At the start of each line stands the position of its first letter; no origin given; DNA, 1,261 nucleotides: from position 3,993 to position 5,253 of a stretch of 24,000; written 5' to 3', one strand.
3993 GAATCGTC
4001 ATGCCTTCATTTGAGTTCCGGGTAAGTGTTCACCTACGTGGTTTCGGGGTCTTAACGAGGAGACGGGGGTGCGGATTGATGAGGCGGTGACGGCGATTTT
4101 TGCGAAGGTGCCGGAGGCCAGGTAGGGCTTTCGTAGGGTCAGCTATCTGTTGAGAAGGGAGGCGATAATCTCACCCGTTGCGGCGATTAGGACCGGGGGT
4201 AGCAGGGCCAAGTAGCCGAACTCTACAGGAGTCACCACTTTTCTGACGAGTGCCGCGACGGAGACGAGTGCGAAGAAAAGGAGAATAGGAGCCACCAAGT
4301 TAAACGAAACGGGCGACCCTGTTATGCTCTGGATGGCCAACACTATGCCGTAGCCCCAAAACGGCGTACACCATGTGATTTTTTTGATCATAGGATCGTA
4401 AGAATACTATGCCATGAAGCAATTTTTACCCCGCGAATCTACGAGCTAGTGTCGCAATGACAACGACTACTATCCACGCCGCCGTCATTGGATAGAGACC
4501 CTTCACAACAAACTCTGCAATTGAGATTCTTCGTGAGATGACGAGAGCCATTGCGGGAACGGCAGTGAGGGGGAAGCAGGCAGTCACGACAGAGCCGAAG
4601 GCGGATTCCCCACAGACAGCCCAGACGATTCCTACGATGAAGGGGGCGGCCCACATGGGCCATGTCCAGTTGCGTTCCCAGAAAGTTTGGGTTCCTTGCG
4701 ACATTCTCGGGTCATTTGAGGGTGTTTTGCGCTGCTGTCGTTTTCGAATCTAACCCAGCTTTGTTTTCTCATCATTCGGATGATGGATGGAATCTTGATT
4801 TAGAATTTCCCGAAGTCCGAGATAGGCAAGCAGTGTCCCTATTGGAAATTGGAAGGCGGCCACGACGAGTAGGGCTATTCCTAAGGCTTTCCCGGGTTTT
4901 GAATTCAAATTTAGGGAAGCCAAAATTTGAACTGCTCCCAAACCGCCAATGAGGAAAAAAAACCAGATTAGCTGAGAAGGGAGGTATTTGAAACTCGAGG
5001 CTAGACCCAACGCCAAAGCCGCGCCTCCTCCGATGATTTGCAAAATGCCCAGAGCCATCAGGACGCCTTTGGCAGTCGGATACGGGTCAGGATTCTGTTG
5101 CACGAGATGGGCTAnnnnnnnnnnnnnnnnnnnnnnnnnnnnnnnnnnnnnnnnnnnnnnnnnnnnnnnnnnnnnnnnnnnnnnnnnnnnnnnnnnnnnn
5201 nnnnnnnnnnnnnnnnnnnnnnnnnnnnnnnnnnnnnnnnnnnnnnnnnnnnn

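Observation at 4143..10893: Candidate undescribed signalling-effector module: one Cache/PAS hybrid kinase, two paralogous receivers with cAMP and AlbA_2 (Schlafen-like) outputs, and three small membrane proteins at the operon tail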

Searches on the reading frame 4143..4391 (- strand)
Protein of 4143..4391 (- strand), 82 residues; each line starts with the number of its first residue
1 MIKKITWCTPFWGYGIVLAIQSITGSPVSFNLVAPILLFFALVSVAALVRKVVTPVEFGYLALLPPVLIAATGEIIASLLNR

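Call 3: search_protein_families(library=pfam, proteins=[window:4143-4391:-], max_evalue=0.01)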
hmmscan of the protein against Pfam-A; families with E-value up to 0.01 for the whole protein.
window:4143-4391:- (82 aa): 0 families

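Call 4: search_protein_families(library=ncbifam, proteins=[window:4143-4391:-], max_evalue=0.01)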
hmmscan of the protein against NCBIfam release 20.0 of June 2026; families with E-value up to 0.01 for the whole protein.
window:4143-4391:- (82 aa): 0 families

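Call 14: search_protein_families(library=padloc, proteins=[window:4143-4391:-], max_evalue=0.01)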
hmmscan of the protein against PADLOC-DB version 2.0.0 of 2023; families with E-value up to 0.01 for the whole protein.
window:4143-4391:- (82 aa): 0 families

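Call 97: find_homologous_proteins(query=window:4143-4391:-, max_evalue=0.001)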
Query window:4143-4391:- (82 aa): 1 proteins with E <= 0.001 among 19 candidates.
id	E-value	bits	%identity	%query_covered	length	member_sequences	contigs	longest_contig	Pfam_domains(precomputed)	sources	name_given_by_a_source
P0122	7.4e-44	165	100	100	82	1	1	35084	-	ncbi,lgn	ncbi:MAG: hypothetical protein AAF591_09525 [Verrucomicrobiota bacterium]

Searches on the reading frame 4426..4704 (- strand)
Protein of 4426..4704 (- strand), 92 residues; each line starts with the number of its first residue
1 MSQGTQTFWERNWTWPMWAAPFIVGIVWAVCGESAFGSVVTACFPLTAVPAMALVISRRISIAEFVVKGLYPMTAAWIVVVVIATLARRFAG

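Call 3: search_protein_families(library=pfam, proteins=[window:4426-4704:-], max_evalue=0.01)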
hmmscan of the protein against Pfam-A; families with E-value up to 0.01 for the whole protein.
window:4426-4704:- (92 aa): 0 families

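Call 4: search_protein_families(library=ncbifam, proteins=[window:4426-4704:-], max_evalue=0.01)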
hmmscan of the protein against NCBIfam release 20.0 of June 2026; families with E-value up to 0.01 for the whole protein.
window:4426-4704:- (92 aa): 0 families

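Call 14: search_protein_families(library=padloc, proteins=[window:4426-4704:-], max_evalue=0.01)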
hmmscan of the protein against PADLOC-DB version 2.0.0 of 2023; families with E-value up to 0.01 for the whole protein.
window:4426-4704:- (92 aa): 0 families

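Call 70: search_protein_representatives(protein=window:4426-4704:-)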
Query: 92 residues. Proteins with E-value up to 0.001 (for the whole library): 0; up to 1e-10: 0; up to 1e-30: 0. The best 0 are listed.

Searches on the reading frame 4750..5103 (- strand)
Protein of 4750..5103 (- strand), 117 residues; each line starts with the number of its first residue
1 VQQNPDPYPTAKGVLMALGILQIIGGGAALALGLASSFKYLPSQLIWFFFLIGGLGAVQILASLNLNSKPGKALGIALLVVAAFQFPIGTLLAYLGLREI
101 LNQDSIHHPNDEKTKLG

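Call 3: search_protein_families(library=pfam, proteins=[window:4750-5103:-], max_evalue=0.01)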
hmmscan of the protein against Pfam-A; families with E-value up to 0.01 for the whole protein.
window:4750-5103:- (117 aa): 0 families

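Call 4: search_protein_families(library=ncbifam, proteins=[window:4750-5103:-], max_evalue=0.01)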
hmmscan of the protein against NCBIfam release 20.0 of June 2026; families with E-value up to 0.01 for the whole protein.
window:4750-5103:- (117 aa): 0 families

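Call 14: search_protein_families(library=padloc, proteins=[window:4750-5103:-], max_evalue=0.01)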
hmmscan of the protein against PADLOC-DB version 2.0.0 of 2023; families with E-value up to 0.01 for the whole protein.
window:4750-5103:- (117 aa): 0 families

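Call 59: find_homologous_proteins(query=window:4750-5103:-, max_evalue=0.001)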
Query window:4750-5103:- (117 aa): 1 proteins with E <= 0.001 among 287 candidates.
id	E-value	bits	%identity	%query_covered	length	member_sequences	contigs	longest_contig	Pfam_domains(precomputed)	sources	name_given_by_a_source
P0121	2.4e-56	207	100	87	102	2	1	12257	-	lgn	-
